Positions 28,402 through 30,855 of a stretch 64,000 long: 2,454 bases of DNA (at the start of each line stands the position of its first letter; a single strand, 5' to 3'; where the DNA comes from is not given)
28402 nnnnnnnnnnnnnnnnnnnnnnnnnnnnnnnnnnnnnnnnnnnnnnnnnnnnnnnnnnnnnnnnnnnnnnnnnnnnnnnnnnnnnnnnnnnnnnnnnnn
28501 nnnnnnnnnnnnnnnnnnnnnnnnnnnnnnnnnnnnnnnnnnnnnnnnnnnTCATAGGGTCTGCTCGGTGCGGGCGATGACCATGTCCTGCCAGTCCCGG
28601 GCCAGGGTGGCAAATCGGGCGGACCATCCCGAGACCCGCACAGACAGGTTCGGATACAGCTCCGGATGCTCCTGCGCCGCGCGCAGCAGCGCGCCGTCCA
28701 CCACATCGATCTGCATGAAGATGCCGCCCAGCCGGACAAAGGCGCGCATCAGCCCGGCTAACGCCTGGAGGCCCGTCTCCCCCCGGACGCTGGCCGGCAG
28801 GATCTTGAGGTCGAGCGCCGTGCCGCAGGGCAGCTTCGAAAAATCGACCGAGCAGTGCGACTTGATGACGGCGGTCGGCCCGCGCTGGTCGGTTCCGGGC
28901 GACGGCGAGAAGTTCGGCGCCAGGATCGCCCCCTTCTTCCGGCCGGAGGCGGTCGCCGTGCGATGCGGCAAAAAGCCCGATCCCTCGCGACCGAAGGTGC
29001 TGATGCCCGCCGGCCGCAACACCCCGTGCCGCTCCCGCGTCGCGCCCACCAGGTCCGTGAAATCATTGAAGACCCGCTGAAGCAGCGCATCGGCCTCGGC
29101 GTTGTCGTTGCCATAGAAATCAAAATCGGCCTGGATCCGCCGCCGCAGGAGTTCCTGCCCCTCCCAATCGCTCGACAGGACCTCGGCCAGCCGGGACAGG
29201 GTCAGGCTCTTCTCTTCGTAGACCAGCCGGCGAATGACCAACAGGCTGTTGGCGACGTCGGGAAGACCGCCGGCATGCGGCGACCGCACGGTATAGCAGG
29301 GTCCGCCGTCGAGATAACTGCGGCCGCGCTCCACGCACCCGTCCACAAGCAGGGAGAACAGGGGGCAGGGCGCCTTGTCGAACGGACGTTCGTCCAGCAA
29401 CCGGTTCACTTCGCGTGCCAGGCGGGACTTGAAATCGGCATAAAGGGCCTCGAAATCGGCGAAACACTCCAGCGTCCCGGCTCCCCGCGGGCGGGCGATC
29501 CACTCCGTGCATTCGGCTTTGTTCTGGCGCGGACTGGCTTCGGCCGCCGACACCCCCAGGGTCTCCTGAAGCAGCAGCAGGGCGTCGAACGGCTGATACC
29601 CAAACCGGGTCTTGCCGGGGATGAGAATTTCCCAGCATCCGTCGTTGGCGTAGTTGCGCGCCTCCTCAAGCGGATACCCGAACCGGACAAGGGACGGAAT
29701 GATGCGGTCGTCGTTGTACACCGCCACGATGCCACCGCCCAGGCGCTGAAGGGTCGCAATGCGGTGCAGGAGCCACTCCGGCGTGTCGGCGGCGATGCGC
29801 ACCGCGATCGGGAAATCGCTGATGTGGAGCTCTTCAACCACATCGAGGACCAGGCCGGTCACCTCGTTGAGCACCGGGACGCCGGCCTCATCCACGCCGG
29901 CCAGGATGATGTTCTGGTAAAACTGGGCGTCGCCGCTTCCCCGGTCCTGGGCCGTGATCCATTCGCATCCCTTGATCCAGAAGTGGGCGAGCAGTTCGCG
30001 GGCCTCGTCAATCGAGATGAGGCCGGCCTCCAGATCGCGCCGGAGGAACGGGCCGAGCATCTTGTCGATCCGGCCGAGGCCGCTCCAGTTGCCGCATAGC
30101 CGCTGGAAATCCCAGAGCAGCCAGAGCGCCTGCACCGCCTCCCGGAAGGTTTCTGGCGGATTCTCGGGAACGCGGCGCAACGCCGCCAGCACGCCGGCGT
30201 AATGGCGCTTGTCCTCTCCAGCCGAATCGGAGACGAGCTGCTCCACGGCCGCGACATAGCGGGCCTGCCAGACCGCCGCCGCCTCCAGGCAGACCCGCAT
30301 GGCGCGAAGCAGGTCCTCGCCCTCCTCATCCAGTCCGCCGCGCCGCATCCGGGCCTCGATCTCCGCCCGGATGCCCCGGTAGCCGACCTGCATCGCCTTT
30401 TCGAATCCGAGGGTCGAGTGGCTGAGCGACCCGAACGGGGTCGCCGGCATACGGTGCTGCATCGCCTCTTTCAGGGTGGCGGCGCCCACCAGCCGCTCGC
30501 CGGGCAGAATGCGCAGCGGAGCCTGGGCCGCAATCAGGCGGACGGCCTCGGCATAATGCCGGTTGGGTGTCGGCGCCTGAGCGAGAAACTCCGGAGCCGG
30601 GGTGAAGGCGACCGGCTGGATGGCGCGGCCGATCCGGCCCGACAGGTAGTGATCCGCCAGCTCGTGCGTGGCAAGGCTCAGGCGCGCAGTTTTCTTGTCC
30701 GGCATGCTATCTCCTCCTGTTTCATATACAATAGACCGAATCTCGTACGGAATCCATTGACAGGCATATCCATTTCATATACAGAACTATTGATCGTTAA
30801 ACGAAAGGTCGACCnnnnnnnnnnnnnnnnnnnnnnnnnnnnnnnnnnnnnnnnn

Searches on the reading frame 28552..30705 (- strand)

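Call 17: search_protein_families(library=pfam, proteins=[window:28552-30705:-])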
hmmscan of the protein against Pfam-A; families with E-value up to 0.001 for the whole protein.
window:28552-30705:- (717 aa): 2 families
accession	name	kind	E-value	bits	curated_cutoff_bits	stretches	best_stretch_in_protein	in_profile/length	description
PF02901.20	PFL-like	-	8.7e-89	299.3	24.3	1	90-562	153-631/647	Pyruvate formate lyase-like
PF01228.26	Gly_radical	-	3.6e-21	76.1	22.2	1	596-698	2-105/106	Glycine radical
